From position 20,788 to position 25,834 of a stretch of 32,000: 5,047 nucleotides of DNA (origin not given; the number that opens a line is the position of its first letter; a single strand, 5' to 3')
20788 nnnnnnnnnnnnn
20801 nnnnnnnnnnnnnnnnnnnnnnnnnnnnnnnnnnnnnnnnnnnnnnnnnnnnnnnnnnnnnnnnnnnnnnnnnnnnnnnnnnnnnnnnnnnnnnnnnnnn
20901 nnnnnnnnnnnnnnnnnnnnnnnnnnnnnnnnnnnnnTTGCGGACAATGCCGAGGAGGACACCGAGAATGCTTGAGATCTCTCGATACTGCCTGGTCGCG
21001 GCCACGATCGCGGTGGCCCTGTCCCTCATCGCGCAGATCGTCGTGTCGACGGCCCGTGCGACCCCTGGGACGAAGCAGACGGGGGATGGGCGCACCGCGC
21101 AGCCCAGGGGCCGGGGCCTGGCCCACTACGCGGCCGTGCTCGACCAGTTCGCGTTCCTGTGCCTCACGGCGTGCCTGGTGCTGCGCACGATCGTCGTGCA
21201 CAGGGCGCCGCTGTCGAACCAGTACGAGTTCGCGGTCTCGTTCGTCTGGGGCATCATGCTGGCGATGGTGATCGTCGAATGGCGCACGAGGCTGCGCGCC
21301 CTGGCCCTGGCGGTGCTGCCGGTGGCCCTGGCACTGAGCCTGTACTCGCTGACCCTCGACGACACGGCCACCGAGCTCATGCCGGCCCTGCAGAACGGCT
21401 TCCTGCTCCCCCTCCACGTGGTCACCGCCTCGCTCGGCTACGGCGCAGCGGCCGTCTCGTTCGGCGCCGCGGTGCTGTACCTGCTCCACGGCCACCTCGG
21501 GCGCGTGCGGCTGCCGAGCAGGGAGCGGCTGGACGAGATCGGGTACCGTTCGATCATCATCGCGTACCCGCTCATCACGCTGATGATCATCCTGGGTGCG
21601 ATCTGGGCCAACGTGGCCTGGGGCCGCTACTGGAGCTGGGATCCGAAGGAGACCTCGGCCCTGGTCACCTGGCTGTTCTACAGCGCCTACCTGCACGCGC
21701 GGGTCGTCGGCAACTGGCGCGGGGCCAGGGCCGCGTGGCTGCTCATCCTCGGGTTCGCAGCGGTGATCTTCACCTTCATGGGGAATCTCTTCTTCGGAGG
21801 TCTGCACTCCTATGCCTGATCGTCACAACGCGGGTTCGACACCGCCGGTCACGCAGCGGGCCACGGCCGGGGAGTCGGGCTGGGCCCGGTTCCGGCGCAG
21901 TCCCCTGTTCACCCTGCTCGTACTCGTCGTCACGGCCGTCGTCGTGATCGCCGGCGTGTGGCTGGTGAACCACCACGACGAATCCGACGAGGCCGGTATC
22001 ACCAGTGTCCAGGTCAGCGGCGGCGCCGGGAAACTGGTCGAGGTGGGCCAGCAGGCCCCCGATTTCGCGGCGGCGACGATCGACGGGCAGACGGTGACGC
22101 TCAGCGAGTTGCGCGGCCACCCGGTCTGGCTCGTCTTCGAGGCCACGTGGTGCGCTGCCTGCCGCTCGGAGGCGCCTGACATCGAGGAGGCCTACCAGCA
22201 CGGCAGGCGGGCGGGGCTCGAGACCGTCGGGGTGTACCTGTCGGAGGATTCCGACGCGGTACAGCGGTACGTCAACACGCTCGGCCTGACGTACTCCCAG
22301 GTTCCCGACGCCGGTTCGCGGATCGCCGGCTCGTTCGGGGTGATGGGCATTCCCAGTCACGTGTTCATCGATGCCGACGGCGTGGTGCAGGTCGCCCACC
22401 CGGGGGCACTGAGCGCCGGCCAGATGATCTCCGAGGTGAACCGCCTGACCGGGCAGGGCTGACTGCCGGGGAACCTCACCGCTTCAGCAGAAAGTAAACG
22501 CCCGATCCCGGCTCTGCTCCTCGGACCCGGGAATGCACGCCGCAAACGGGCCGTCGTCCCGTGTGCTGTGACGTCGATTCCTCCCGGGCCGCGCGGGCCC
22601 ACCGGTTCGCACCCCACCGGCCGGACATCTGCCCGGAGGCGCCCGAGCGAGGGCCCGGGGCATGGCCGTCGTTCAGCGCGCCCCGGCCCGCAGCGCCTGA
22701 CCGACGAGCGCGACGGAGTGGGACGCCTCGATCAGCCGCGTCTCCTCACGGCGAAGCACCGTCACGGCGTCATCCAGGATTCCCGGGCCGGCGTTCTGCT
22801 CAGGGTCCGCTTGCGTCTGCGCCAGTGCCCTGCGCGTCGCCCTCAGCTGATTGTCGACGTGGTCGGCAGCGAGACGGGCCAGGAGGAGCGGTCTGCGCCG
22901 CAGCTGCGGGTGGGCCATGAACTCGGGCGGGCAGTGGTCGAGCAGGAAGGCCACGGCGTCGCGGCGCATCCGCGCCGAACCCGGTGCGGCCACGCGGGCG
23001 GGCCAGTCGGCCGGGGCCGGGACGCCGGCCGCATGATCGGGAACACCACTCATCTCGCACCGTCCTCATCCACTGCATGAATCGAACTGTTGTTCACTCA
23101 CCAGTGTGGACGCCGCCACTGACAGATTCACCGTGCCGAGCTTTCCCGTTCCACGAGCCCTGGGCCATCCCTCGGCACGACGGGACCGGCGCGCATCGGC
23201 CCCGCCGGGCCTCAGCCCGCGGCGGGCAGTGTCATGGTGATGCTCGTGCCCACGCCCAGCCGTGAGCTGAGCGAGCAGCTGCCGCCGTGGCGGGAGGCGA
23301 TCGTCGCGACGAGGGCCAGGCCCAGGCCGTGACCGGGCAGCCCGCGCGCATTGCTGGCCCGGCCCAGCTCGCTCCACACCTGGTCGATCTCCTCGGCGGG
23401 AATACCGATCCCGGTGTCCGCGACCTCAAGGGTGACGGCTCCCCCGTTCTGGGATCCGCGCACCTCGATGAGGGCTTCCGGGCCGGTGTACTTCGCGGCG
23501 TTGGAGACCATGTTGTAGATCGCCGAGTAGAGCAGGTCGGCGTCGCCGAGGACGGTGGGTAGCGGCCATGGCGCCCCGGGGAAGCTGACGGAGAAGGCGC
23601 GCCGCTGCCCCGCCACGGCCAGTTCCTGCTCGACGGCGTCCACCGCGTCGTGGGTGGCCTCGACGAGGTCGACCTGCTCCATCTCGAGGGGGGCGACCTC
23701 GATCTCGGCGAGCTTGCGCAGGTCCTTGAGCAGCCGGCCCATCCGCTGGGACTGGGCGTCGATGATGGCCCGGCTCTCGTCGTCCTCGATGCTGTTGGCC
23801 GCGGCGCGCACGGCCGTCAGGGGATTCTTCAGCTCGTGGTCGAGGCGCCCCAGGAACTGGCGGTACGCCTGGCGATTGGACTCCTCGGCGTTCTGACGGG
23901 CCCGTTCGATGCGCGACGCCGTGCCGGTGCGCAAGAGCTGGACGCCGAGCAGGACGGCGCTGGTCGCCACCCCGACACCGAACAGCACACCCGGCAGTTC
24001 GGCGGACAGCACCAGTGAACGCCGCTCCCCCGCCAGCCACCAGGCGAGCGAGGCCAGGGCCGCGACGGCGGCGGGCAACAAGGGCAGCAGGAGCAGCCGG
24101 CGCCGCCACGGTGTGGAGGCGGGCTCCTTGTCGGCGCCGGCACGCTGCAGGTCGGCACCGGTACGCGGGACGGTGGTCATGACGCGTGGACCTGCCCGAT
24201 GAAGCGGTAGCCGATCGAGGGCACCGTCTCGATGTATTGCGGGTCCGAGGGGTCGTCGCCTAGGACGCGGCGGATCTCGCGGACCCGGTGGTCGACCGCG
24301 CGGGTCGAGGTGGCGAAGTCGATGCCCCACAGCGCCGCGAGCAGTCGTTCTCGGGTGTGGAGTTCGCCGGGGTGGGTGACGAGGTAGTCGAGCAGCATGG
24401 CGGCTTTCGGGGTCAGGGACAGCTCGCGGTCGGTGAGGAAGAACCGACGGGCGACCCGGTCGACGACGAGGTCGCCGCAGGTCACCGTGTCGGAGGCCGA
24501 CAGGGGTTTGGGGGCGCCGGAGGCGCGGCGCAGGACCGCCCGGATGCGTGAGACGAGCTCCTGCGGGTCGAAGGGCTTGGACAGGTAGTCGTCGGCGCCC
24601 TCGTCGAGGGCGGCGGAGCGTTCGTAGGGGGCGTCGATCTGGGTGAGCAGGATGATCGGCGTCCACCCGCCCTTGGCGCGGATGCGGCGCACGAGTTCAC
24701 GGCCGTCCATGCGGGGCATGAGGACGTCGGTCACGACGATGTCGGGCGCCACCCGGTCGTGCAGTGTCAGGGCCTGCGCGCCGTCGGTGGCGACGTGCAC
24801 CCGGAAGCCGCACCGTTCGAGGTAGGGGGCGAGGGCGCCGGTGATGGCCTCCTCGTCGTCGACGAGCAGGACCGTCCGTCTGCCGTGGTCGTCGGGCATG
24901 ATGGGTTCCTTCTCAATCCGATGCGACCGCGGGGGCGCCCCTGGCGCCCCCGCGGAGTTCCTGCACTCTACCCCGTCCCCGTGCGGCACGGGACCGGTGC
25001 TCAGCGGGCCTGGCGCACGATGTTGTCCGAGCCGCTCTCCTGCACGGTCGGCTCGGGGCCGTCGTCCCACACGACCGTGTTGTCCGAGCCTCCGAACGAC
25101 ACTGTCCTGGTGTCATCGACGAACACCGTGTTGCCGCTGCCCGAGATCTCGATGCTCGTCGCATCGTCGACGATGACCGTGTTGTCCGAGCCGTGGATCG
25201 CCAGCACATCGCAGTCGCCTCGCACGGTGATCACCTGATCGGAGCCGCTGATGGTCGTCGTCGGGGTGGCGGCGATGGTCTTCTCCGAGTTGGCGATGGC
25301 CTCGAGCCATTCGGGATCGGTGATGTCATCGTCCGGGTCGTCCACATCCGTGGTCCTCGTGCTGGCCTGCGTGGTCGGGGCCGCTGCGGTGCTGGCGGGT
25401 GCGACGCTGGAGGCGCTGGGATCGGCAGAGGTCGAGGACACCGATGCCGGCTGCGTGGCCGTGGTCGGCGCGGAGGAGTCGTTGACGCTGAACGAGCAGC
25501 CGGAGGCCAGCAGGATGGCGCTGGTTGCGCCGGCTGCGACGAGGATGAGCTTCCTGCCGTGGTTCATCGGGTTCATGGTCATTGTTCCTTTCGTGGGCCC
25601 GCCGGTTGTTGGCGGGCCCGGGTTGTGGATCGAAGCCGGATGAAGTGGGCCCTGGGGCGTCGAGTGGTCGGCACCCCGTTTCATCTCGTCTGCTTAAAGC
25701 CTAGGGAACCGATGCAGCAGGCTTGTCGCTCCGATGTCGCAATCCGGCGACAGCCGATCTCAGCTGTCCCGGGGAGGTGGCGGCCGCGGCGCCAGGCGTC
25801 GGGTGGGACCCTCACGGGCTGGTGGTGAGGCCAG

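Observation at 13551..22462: Self-contained nitrite-ammonification island: sensor/regulator, nrfHA, TPR protein and a full System II cytochrome c maturation set on one strand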

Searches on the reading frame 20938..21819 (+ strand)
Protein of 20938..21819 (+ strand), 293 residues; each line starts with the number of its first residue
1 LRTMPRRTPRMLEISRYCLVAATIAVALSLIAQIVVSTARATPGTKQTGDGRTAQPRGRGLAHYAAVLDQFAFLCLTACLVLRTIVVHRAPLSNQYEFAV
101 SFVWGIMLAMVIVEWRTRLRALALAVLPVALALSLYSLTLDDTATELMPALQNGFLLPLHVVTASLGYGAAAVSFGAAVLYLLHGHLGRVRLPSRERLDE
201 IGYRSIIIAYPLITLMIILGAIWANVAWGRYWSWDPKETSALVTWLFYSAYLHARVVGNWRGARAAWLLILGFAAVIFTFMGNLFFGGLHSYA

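Call 4: search_protein_families(library=pfam, proteins=[window:20938-21819:+], max_evalue=0.01)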
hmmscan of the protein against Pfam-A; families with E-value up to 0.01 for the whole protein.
window:20938-21819:+ (293 aa): 1 family
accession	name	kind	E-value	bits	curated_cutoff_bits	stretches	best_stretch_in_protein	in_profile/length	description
PF01578.25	Cytochrom_C_asm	-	2.3e-38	132.4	29.9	1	92-290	1-212/212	Cytochrome C assembly protein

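Call 5: search_protein_families(library=ncbifam, proteins=[window:20938-21819:+], max_evalue=0.01)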
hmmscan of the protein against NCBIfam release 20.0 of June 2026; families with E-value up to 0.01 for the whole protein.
window:20938-21819:+ (293 aa): 5 families
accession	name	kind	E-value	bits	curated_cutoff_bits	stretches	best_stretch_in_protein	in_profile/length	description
TIGR03144.1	cytochr_II_ccsB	equivalog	4.2e-64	216.7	187.6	1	71-293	4-252/252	c-type cytochrome biogenesis protein CcsB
NF007691.0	PRK10369.1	subfamily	2.3e-13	49.8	394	1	104-285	108-294/573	heme lyase NrfEFG subunit NrfE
TIGR00353.1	nrfE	subfamily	5.3e-12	45.4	569.05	1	145-284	106-239/578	heme lyase CcmF/NrfE family subunit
TIGR03145.1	cyt_nit_nrfE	subfamily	1e-10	41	927.3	1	146-283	159-290/631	heme lyase NrfEFG subunit NrfE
TIGR01191.1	ccmC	subfamily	8.2e-08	32.4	186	1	208-264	55-113/184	heme ABC transporter permease CcmC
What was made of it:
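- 20968..21819 (+): CcsA/ResC (NCBIfam CcsB): the haem-handling WWD subunit of the synthase. TIGR03144 at 216.7 bits, above the 187.6 cut-off (call 5).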

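Call 25: find_related_loci(query=A1, collection=genome_contigs, flank=10000)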
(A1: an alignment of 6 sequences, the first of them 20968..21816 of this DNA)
Query A1 (283 aa) in genome_contigs; peptide patterns used: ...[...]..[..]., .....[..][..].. (x = any residue, [..] = any of these).
600 stretches matched a pattern (row limit reached: there are more); 599 encode a relative of the query (tblastn E <= 1e-3); the best 80 are kept; 80 distinct loci.
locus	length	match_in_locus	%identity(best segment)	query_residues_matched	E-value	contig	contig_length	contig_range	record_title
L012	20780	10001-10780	58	24-283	3e-85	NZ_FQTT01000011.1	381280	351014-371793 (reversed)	Actinomyces glycerinitolerans isolate G10_assembly1, whole genome shotgun sequence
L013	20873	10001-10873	48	1-283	5e-83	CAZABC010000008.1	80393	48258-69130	MAG TPA_asm: uncultured Anaerolineaceae bacterium isolate binchicken_co107_255 genome assembly, contig: NODE_749_length_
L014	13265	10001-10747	52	35-283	2e-81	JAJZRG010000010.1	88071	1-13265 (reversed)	MAG: Chloroflexi bacterium isolate SKS1.bin7 NODE_387_length_88071_cov_5.672758, whole genome shotgun sequence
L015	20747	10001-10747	57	32-282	2e-80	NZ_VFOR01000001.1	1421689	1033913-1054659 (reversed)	Propioniferax innocua strain DSM 8251 Ga0197512_11, whole genome shotgun sequence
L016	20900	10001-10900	47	1-283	2e-78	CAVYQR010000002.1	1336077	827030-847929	MAG: uncultured Chloroflexia bacterium isolate MFD04716.bin.1.406 genome assembly, contig: contig_16196, whole genome sh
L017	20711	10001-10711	54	51-283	4e-78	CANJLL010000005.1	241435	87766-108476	MAG: Chloroflexi bacterium isolate RH-23may17-645 genome assembly, contig: RH-23may17-C204, whole genome shotgun sequenc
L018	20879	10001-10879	45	1-283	7e-73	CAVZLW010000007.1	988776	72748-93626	MAG: uncultured Chloroflexia bacterium isolate MFD05942.bin.1.327 genome assembly, contig: contig_6638, whole genome sho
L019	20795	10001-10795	44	14-282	3e-72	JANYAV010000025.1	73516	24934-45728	MAG: Dehalococcoidia bacterium isolate GL140_5_metabat_360 GL140_5_k141_555701, whole genome shotgun sequence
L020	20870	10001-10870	48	1-282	2e-71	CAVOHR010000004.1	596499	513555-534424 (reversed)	MAG: uncultured Solirubrobacterales bacterium isolate MFD10007.bin.1.33 genome assembly, contig: contig_35256, whole gen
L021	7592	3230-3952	48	44-283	6e-70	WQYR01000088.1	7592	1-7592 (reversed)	MAG: Propionibacteriaceae bacterium isolate Emb289P4bin20 Ga0123357_10028223, whole genome shotgun sequence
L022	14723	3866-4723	42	1-282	1e-69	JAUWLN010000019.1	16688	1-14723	MAG: Dehalococcoidia bacterium isolate CSMAG_2373 CSMAG_2373_k141_330799_length_16688_cov_6.9917, whole genome shotgun s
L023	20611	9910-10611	47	53-282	6e-66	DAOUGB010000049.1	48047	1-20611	MAG TPA_asm: Dehalococcoidales bacterium isolate R24_90 k131_282778, whole genome shotgun sequence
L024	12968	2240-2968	48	44-283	3e-71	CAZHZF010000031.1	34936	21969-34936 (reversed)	MAG TPA_asm: uncultured Dehalococcoidales bacterium isolate SRP287453_co1_286 genome assembly, contig: NODE_1964_length_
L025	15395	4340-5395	38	1-283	9e-64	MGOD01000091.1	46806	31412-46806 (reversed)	MAG: Chloroflexi bacterium RBG_16_70_13 RBG_16_scaffold_4316, whole genome shotgun sequence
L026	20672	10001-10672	49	62-283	4e-63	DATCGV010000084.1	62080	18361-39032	MAG TPA_asm: Candidatus Limnocylindrales bacterium isolate SMAG_U7816 k141_481149, whole genome shotgun sequence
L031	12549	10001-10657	55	73-283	6e-60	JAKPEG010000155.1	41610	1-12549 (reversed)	MAG: Actinomycetes bacterium isolate JPMR_maxbin.105 k141_975405, whole genome shotgun sequence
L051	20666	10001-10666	44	63-283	2e-55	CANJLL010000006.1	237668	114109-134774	MAG: Chloroflexi bacterium isolate RH-23may17-645 genome assembly, contig: RH-23may17-C208, whole genome shotgun sequenc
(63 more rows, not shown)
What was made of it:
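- One Chloroflexi MAG carries both a module and a separate CcsA locus (L017 and L051, call 25).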

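Call 54: search_protein_families(library=pfam, proteins=[L013:6525-7724:+, L018:6462-7712:+], max_evalue=0.0001)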
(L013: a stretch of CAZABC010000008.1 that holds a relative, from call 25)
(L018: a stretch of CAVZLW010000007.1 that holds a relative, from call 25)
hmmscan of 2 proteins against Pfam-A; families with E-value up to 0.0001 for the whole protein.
L013:6525-7724:+ (400 aa): 5 families
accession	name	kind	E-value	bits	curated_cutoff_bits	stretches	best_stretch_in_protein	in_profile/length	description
PF13431.12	TPR_17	-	2.9e-08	33.8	24.4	0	299-322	3-26/34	Tetratricopeptide repeat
PF07719.23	TPR_2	-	2.1e-07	31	27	0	242-274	2-34/34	Tetratricopeptide repeat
PF13414.12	TPR_11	-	3.5e-07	30.3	26.8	1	287-322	6-41/42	TPR repeat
PF23914.1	TPR_CcmH_CycH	-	1.1e-06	29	42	1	224-308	67-154/158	Cytochrome c-type biogenesis protein H TPR domain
PF14559.12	TPR_19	-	2e-05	25.3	25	0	224-280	8-66/68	Tetratricopeptide repeat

L018:6462-7712:+ (417 aa): 8 families
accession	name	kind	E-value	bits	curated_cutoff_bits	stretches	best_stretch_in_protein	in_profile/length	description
PF13414.12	TPR_11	-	6.4e-12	45.4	26.8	1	300-333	6-39/42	TPR repeat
PF13431.12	TPR_17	-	1.1e-10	41.3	24.4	0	311-334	2-25/34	Tetratricopeptide repeat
PF07719.23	TPR_2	-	7.8e-10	38.5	27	0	291-321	4-34/34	Tetratricopeptide repeat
PF00515.34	TPR_1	-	2.9e-08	33.6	27.8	0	291-321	4-34/34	Tetratricopeptide repeat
PF14559.12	TPR_19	-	2.1e-06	28.4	25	0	301-335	4-38/68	Tetratricopeptide repeat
PF13181.12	TPR_8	-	2.1e-06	27.9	25.7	0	254-286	1-33/34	Tetratricopeptide repeat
PF13428.12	TPR_14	-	1.3e-05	25.8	23.5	0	290-329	3-42/44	Tetratricopeptide repeat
PF23914.1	TPR_CcmH_CycH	-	2.9e-05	24.4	42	1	242-358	38-155/158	Cytochrome c-type biogenesis protein H TPR domain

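Call 62: search_protein_families(library=pfam, proteins=[L031:6172-7500:+, L031:5030-6136:-, L031:3837-5141:+, L031:646-4188:-, L031:2383-4374:+, L031:11423-11890:+, L031:11887-12507:+], max_evalue=0.001)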
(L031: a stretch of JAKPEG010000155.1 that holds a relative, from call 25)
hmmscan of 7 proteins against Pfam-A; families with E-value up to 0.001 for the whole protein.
L031:6172-7500:+ (442 aa): 6 families
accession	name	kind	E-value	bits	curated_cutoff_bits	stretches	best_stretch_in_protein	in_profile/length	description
PF21706.3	FCSD_central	-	7.8e-32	110.2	27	1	182-285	1-105/116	Sulfide dehydrogenase [flavocytochrome c] flavoprotein chain, central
PF07992.20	Pyr_redox_2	-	1.8e-12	47.8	26.1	1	51-155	2-109/291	Pyridine nucleotide-disulphide oxidoreductase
PF13454.12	NAD_binding_9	-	1.5e-05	25.5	21.8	0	53-86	1-35/155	FAD-NAD(P)-binding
PF01266.30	DAO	-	3.5e-05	23.9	27.9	1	51-99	1-49/353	FAD dependent oxidoreductase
PF09242.17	FCSD-flav_bind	-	0.00016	22.4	26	1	377-441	1-71/71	Flavocytochrome c sulphide dehydrogenase, flavin-binding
PF13450.12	NAD_binding_8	-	0.0008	20.1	21.9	0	54-91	1-35/68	NAD(P)-binding Rossmann-like domain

L031:5030-6136:- (368 aa): 0 families

L031:3837-5141:+ (434 aa): 2 families
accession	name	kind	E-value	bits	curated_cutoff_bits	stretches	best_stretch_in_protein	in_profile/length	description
PF00378.25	ECH_1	-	1e-44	153.2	27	1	189-432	5-250/251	Enoyl-CoA hydratase/isomerase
PF16113.10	ECH_2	-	1.1e-19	71.5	27.2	1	191-374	2-190/335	Enoyl-CoA hydratase/isomerase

L031:646-4188:- (1180 aa): 7 families
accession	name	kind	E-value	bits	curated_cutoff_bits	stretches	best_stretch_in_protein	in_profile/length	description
PF00580.27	UvrD-helicase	-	4e-88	296.1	23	2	379-613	1-237/271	UvrD/REP helicase N-terminal domain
PF13361.12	UvrD_C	-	2.8e-70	237.9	25.6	2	700-846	1-146/350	UvrD-like helicase C-terminal domain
PF13245.12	AAA_19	-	1.8e-21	77.2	25.1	1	383-612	1-115/134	AAA domain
PF21196.3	PcrA_UvrD_tudor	-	1.2e-12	47.9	23.9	1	1132-1179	2-48/48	PcrA/UvrD tudor domain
PF13538.12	UvrD_C_2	-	1.2e-08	35.1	27.4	1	1000-1057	3-51/52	UvrD-like helicase C-terminal domain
PF13604.12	AAA_30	-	1.2e-05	25.6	27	1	379-444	2-67/191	AAA domain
PF13086.12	AAA_11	-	0.00013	22.3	27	1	379-596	2-221/257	AAA domain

L031:2383-4374:+ (663 aa): 3 families
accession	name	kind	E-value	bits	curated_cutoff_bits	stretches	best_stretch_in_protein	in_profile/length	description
PF00107.32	ADH_zinc_N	-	1.4e-22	80.5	31.8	1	482-587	1-102/129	Zinc-binding dehydrogenase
PF13602.12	ADH_zinc_N_2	-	3.9e-14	54.1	27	1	514-657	1-134/134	Zinc-binding dehydrogenase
PF08240.17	ADH_N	-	3.6e-12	46.9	23.5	1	357-441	1-104/104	Alcohol dehydrogenase GroES-like domain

L031:11423-11890:+ (155 aa): 0 families

L031:11887-12507:+ (206 aa): 0 families

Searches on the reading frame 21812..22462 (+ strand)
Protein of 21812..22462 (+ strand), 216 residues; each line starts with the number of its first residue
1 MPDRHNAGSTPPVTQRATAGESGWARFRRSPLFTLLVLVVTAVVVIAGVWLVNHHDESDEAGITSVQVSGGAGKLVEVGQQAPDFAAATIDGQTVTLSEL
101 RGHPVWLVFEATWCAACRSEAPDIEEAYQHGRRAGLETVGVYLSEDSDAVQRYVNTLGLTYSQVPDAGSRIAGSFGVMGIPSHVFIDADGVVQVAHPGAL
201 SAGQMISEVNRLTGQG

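Call 4: search_protein_families(library=pfam, proteins=[window:21812-22462:+], max_evalue=0.01)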
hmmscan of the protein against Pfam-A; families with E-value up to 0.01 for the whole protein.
window:21812-22462:+ (216 aa): 5 families
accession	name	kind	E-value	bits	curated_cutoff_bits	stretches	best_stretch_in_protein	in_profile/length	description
PF00578.27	AhpC-TSA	-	6.7e-24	84.6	26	1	78-194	1-123/124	AhpC/TSA family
PF08534.16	Redoxin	-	3.3e-19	69.6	26.6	1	78-207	2-142/148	Redoxin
PF13905.12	Thioredoxin_8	-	5.2e-08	33.5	27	1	104-190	3-92/94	Thioredoxin-like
PF13098.12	Thioredoxin_2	-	3.8e-05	24.4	27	1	101-206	4-101/104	Thioredoxin-like domain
PF00085.26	Thioredoxin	-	0.00084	19.8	23.5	1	104-132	20-48/103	Thioredoxin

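Call 5: search_protein_families(library=ncbifam, proteins=[window:21812-22462:+], max_evalue=0.01)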
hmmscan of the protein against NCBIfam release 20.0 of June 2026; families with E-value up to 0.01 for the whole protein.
window:21812-22462:+ (216 aa): 17 families
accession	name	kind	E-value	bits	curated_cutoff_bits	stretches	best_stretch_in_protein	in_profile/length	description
NF002854.0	PRK03147.1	subfamily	5.3e-27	94.8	170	1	74-208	34-168/176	thiol-disulfide oxidoreductase ResA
NF041054.1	WAxxUGC_long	equivalog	7.9e-17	61.6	300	1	58-195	61-198/354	ResA-like WAxxUGC motif-containing protein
NF041202.1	StoA_CxxC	exception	1.9e-14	53.8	210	1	81-206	32-158/163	endospore biogenesis thiol-disulfide oxidoreductase StoA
TIGR00385.1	dsbE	subfamily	3.8e-13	49.4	123.15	1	78-202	36-160/173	DsbE family thiol:disulfide interchange protein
NF011941.0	PRK15412.1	equivalog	7.2e-11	41.9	359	1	35-212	7-175/185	thiol:disulfide interchange protein DsbE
NF047696.1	ThlDiSintTplARhiz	equivalog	1.3e-09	38.1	230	1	79-191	74-192/219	thiol:disulfide interchange protein TlpA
NF038285.1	deiodinase_rel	hypoth_equivalog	4.6e-08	32.9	250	1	77-145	177-246/347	deiodinase family protein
NF006960.0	PRK09437.1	equivalog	5.3e-07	29.7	140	1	76-192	4-120/156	thioredoxin-dependent thiol peroxidase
NF010625.0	PRK14018.1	equivalog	7.2e-06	24.8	522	1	100-207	54-167/521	bifunctional peptide-methionine (S)-S-oxide reductase MsrA/peptide-methionine (R)-S-oxide reductase MsrB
NF040737.1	peroxi_PrxU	equivalog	1.9e-05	24.4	270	1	58-209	18-185/233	thioredoxin-dependent peroxiredoxin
TIGR01068.1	thioredoxin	equivalog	3.9e-05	23.8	96.8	0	104-131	16-43/101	thioredoxin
TIGR02661.1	MauD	equivalog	0.00091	18.7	188.6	1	76-193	46-160/189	methylamine dehydrogenase accessory protein MauD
NF045694.1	seleno_TsoB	exception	0.0022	16.2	805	1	91-191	463-548/572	rhodanese/DsbD fusion-like selenoprotein TsoB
NF009669.0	PRK13190.1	equivalog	0.0036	16.5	261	1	76-143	3-70/203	putative peroxiredoxin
NF006898.0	PRK09381.1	equivalog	0.0038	17.6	138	0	168-205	64-100/109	thioredoxin TrxA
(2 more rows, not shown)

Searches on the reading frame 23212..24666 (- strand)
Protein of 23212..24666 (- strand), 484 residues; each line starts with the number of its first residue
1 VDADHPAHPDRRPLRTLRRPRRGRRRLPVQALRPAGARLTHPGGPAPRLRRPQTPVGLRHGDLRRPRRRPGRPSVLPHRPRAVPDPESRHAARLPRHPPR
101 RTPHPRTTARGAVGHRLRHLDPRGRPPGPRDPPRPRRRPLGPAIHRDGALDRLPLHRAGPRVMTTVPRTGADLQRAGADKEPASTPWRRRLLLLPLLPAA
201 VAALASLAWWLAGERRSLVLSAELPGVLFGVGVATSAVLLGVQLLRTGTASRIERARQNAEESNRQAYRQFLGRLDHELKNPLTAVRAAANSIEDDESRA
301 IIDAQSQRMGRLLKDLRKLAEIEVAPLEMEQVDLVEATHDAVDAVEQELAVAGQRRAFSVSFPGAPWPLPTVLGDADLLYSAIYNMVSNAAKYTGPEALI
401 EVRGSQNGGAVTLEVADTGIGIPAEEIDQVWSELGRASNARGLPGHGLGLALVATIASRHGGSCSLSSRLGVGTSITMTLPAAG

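Call 10: search_protein_families(library=pfam, proteins=[window:23212-24666:-], max_evalue=0.001)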
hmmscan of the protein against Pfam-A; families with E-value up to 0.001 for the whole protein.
window:23212-24666:- (484 aa): 3 families
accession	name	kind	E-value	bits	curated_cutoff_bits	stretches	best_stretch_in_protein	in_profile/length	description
PF02518.31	HATPase_c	-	3.3e-24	85.9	26.4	1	374-482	1-109/111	Histidine kinase-, DNA gyrase B-, and HSP90-like ATPase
PF00512.31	HisKA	-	1e-09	38.7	26.9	1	269-323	3-64/66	His Kinase A (phospho-acceptor) domain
PF13581.12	HATPase_c_2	-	0.00011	22.6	27.4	1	386-479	39-126/127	Histidine kinase-like ATPase domain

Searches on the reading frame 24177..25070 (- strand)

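Call 10: search_protein_families(library=pfam, proteins=[window:24177-25070:-], max_evalue=0.001)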
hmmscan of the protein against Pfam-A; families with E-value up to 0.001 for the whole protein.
window:24177-25070:- (297 aa): 2 families
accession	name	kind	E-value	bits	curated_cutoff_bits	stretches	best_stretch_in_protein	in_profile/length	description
PF00072.30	Response_reg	-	5.4e-29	101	30.2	1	67-177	1-111/111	Response regulator receiver domain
PF00486.34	Trans_reg_C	-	1.8e-22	79.7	26.2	1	215-290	2-77/77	Transcriptional regulatory protein, C terminal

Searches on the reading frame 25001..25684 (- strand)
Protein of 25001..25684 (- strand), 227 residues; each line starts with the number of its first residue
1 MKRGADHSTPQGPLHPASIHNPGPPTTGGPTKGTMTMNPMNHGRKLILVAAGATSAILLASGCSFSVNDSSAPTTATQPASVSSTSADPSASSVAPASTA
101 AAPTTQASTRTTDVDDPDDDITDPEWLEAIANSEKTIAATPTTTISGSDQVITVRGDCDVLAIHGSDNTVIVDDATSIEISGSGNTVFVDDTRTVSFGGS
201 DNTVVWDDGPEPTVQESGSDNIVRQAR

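Call 10: search_protein_families(library=pfam, proteins=[window:25001-25684:-], max_evalue=0.001)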
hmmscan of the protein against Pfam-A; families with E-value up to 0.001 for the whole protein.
window:25001-25684:- (227 aa): 1 family
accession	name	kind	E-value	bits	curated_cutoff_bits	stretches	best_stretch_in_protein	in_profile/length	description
PF11259.13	DUF3060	-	1.3e-18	66.9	23.1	2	145-188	1-44/58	Protein of unknown function (DUF3060)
